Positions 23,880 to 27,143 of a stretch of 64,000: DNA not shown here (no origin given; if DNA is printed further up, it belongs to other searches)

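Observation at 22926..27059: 1377-aa secreted protein: M14 carboxypeptidase module at the end of about 1000 aa of unassigned sequence with thrombospondin-type-3-like Ca loops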

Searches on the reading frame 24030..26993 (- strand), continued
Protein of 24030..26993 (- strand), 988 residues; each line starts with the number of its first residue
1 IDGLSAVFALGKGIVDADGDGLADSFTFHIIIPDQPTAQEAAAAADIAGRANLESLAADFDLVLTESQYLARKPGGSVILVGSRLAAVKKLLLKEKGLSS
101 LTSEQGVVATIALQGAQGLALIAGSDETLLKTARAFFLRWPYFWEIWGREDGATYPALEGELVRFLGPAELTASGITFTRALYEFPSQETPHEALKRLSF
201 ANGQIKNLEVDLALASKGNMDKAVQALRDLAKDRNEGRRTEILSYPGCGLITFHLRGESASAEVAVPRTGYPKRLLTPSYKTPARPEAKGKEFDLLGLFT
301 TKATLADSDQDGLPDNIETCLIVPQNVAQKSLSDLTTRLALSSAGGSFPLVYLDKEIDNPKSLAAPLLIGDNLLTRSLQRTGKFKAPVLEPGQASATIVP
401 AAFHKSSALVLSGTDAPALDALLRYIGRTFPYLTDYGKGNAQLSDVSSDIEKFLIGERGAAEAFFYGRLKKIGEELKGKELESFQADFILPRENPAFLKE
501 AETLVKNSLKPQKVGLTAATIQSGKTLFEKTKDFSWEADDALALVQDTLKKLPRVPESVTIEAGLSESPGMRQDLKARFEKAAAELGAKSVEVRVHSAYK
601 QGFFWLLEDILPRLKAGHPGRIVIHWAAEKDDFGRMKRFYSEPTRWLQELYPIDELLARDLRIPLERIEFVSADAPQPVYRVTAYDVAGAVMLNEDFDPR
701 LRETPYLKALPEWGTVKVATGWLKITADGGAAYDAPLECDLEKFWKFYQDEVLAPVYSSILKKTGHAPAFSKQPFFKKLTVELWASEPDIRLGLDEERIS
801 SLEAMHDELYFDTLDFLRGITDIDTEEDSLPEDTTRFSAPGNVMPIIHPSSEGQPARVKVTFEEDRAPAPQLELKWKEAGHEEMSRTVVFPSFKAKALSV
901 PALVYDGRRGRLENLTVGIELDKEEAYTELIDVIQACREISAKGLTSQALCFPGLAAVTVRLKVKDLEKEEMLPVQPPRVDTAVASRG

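Call 60: find_encoding_contigs(protein=P0147, flank=7000, max_places=1)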
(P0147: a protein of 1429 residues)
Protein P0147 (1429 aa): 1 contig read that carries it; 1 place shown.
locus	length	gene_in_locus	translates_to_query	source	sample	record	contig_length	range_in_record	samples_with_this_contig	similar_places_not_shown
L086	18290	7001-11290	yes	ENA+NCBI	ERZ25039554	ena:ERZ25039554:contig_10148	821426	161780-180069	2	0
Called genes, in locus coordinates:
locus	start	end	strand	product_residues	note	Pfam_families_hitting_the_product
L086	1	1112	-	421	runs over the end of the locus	PF18130:ATPgrasp_N, PF13535:ATP-grasp_4, PF18603:LAL_C2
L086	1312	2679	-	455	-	PF04055:Radical_SAM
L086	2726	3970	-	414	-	PF00083:Sugar_tr, PF07690:MFS_1, PF12832:MFS_1_like (weak), PF07690:MFS_1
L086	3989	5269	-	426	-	PF02626:CT_A_B, PF25917:BSH_RND (faint), PF00364:Biotin_lipoyl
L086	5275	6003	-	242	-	PF02682:CT_C_D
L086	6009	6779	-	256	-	PF03746:LamB_YcsF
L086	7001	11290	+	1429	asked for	PF00246:Peptidase_M14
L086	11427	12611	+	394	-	PF00989:PAS (weak), PF13188:PAS_8 (weak), PF02518:HATPase_c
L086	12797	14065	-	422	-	PF13011:LZ_Tnp_IS481, PF13384:HTH_23, PF13518:HTH_28, PF13551:HTH_29, PF13565:HTH_32, PF00665:rve, PF13683:rve_3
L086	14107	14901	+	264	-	PF13298:LigD_N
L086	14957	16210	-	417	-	PF02308:MgtC, PF13194:DUF4010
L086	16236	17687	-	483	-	PF01546:Peptidase_M20, PF07687:M20_dimer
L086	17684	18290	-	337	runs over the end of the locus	PF01933:CofD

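Call 61: find_encoding_contigs(protein=P0155, flank=7000, max_places=1)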
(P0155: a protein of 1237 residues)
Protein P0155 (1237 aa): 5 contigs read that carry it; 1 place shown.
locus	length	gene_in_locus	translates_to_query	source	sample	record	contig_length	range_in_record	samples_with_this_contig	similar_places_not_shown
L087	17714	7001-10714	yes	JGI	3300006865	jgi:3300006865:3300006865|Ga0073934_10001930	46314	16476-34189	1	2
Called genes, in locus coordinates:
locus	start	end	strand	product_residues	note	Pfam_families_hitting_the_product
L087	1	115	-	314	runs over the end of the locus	PF01571:GCV_T, PF08669:GCV_T_C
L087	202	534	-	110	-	-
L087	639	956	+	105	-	PF12441:CopG_antitoxin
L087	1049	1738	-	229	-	PF04366:Ysc84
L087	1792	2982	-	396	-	PF00557:Peptidase_M24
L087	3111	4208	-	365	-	PF07642:BBP2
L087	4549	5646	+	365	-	PF01916:DS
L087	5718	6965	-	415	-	PF06245:DUF1015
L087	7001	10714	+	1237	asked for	PF00246:Peptidase_M14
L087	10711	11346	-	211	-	PF01596:Methyltransf_3, PF13578:Methyltransf_24, PF13649:Methyltransf_25 (weak)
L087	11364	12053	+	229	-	PF00702:Hydrolase, PF12710:HAD (weak), PF13419:HAD_2, PF13242:Hydrolase_like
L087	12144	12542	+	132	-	PF02082:Rrf2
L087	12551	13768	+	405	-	PF00266:Aminotran_5, PF01053:Cys_Met_Meta_PP (weak), PF01212:Beta_elim_lyase (weak), PF01041:DegT_DnrJ_EryC1 (weak)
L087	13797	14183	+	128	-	PF01592:NifU_N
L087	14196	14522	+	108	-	PF01521:Fe-S_biosyn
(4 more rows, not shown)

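Call 62: find_encoding_contigs(protein=P0240, flank=7000, max_places=1)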
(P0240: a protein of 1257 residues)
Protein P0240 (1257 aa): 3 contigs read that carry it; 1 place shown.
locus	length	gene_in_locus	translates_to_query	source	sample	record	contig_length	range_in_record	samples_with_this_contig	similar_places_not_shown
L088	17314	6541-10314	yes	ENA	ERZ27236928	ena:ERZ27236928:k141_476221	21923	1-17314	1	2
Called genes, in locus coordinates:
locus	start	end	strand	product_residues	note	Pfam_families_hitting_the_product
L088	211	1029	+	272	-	-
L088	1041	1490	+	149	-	-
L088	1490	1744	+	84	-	-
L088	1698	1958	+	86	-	-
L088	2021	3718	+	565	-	PF00004:AAA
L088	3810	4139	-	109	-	-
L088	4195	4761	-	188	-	PF16112:DUF4830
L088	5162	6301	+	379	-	PF00702:Hydrolase, PF13419:HAD_2, PF00485:PRK (weak)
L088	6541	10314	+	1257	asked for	PF00246:Peptidase_M14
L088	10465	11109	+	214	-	PF03551:PadR, PF10400:Vir_act_alpha_C (weak)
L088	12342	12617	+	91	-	-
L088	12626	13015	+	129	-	-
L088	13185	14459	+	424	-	PF05977:MFS_3, PF07690:MFS_1, PF12832:MFS_1_like (faint), PF07690:MFS_1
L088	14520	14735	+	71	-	-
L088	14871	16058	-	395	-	PF00155:Aminotran_1_2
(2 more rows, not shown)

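Call 63: find_encoding_contigs(protein=P0135, flank=7000, max_places=1)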
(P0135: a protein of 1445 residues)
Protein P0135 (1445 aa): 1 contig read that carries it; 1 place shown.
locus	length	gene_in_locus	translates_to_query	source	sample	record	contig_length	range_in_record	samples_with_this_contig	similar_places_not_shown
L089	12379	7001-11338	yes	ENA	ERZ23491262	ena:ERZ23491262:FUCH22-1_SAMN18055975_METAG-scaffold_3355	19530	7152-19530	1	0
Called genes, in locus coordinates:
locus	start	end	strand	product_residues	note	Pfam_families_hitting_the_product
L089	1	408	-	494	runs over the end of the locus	PF00144:Beta-lactamase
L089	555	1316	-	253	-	PF18940:DUF5687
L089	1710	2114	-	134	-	PF01944:SpoIIM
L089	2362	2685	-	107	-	-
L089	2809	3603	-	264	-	PF03009:GDPD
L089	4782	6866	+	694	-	PF19313:DUF5916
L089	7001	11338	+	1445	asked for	PF05124:S_layer_C (faint), PF00246:Peptidase_M14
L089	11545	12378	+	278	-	?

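Call 64: find_encoding_contigs(protein=P0225, flank=7000, max_places=1)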
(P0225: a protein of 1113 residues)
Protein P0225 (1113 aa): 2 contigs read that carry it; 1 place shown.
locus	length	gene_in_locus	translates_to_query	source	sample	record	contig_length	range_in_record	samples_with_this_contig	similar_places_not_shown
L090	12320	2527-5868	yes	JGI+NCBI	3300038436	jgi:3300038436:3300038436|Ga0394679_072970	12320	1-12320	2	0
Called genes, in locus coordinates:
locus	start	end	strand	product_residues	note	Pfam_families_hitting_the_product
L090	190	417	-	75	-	-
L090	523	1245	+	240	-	PF01925:TauE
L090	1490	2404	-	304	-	PF00293:NUDIX (faint)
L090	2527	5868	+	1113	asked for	PF00246:Peptidase_M14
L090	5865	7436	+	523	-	PF00496:SBP_bac_5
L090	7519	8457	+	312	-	PF19300:BPD_transp_1_N, PF00528:BPD_transp_1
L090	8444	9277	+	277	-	PF12911:OppC_N, PF00528:BPD_transp_1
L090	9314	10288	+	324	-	PF00005:ABC_tran, PF13304:AAA_21 (weak), PF08352:oligo_HPY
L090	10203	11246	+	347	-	PF00005:ABC_tran, PF13304:AAA_21 (faint), PF08352:oligo_HPY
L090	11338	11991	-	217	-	PF00881:Nitroreductase, PF14512:TM1586_NiRdase (faint)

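Call 65: find_encoding_contigs(protein=P0211, flank=7000, max_places=1)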
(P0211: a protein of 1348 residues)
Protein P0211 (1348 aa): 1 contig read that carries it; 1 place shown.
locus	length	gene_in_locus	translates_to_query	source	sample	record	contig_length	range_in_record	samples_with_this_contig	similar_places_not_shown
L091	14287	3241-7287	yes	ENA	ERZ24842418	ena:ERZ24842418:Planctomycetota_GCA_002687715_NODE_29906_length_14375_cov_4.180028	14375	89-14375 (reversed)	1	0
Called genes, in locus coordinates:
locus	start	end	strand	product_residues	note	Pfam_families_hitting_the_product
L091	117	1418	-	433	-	-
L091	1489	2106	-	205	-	-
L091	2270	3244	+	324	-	PF01545:Cation_efflux, PF16916:ZT_dimer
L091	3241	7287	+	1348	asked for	PF00246:Peptidase_M14 (weak)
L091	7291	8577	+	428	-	PF13328:HD_4, PF01966:HD (faint), PF01557:FAA_hydrolase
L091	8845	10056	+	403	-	PF04187:Cofac_haem_bdg, PF00595:PDZ, PF13180:PDZ_2, PF17820:PDZ_6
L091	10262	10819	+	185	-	-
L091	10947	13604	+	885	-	PF01411:tRNA-synt_2c, PF07973:tRNA_SAD, PF02272:DHHA1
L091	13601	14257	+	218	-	PF02230:Abhydrolase_2, PF00561:Abhydrolase_1 (faint), PF00326:Peptidase_S9 (faint), PF12146:Hydrolase_4 (weak)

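Call 82: find_encoding_contigs(protein=P0259, flank=6000, max_places=1)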
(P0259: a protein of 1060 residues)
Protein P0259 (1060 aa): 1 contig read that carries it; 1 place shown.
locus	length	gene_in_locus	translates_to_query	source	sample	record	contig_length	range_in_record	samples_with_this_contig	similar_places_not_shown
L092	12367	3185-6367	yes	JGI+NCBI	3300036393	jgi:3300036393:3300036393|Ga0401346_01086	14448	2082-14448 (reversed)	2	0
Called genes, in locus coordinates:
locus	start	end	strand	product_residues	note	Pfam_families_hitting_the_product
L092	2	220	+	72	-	?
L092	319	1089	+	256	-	PF03746:LamB_YcsF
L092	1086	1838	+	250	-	PF02682:CT_C_D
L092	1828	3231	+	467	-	PF02626:CT_A_B, PF00364:Biotin_lipoyl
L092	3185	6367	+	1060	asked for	PF00246:Peptidase_M14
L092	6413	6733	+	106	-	PF01329:Pterin_4a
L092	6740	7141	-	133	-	PF01850:PIN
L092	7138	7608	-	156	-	-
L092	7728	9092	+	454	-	PF00202:Aminotran_3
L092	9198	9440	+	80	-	PF05635:23S_rRNA_IVP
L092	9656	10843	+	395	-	PF01321:Creatinase_N (weak), PF00557:Peptidase_M24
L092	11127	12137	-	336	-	PF00296:Bac_luciferase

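Call 83: find_encoding_contigs(protein=P0219, flank=6000, max_places=1)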
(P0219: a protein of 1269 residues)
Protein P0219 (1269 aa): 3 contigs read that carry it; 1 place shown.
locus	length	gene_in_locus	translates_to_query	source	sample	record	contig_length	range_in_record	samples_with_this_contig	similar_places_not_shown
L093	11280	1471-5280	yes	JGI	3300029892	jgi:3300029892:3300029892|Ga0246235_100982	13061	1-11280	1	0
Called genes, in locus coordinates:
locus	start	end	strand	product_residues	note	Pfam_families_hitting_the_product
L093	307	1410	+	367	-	PF01321:Creatinase_N, PF00557:Peptidase_M24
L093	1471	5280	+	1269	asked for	PF00246:Peptidase_M14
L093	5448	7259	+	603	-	PF00496:SBP_bac_5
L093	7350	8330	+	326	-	PF19300:BPD_transp_1_N, PF00528:BPD_transp_1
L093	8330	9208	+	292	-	PF12911:OppC_N, PF00528:BPD_transp_1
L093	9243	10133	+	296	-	PF06267:DUF1028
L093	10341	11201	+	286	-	PF05681:Fumerase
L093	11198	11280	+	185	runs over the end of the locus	PF05683:Fumerase_C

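Call 84: find_encoding_contigs(protein=P0159, flank=6000, max_places=1)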
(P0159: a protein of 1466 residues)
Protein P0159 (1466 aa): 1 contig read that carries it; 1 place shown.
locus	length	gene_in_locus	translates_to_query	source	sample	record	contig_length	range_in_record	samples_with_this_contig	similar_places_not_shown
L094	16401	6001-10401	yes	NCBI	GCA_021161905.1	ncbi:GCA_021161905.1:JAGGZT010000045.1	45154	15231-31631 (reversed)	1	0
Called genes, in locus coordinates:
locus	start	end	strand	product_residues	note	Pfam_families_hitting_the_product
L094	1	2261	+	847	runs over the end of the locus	PF00884:Sulfatase, PF01663:Phosphodiest, PF16347:SGSH_C, PF25063:ARM_TT21_C (weak), PF28559:TPR_SusR (weak), PF13414:TPR_11 (weak), PF13424:TPR_12, PF13414:TPR_11, +26 more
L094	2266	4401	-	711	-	PF20094:GWxTD_dom, PF00515:TPR_1 (faint), PF13432:TPR_16 (faint), PF13429:TPR_15 (weak), PF07719:TPR_2 (faint), PF13176:TPR_7 (faint), PF13181:TPR_8 (faint), PF14559:TPR_19 (weak), +3 more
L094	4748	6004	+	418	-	PF02985:HEAT (faint), PF01602:Adaptin_N (faint), PF03130:HEAT_PBS (faint), PF13513:HEAT_EZ (faint), PF12717:Cnd1 (faint), PF21581:SCD (faint), PF22956:PIK3R4-like_middle (faint), PF13646:HEAT_2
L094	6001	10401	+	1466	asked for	PF00246:Peptidase_M14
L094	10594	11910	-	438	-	PF00390:malic, PF03949:Malic_M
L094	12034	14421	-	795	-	PF00037:Fer4 (weak), PF01266:DAO (faint), PF01134:GIDA (faint), PF00070:Pyr_redox (faint), PF03486:HI0933_like (faint), PF07992:Pyr_redox_2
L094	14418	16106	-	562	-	PF00070:Pyr_redox (weak), PF00890:FAD_binding_2 (weak), PF01134:GIDA (weak), PF01266:DAO (weak), PF14691:Fer4_20, PF07992:Pyr_redox_2, PF13450:NAD_binding_8, PF13738:Pyr_redox_3, +14 more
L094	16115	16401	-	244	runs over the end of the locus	-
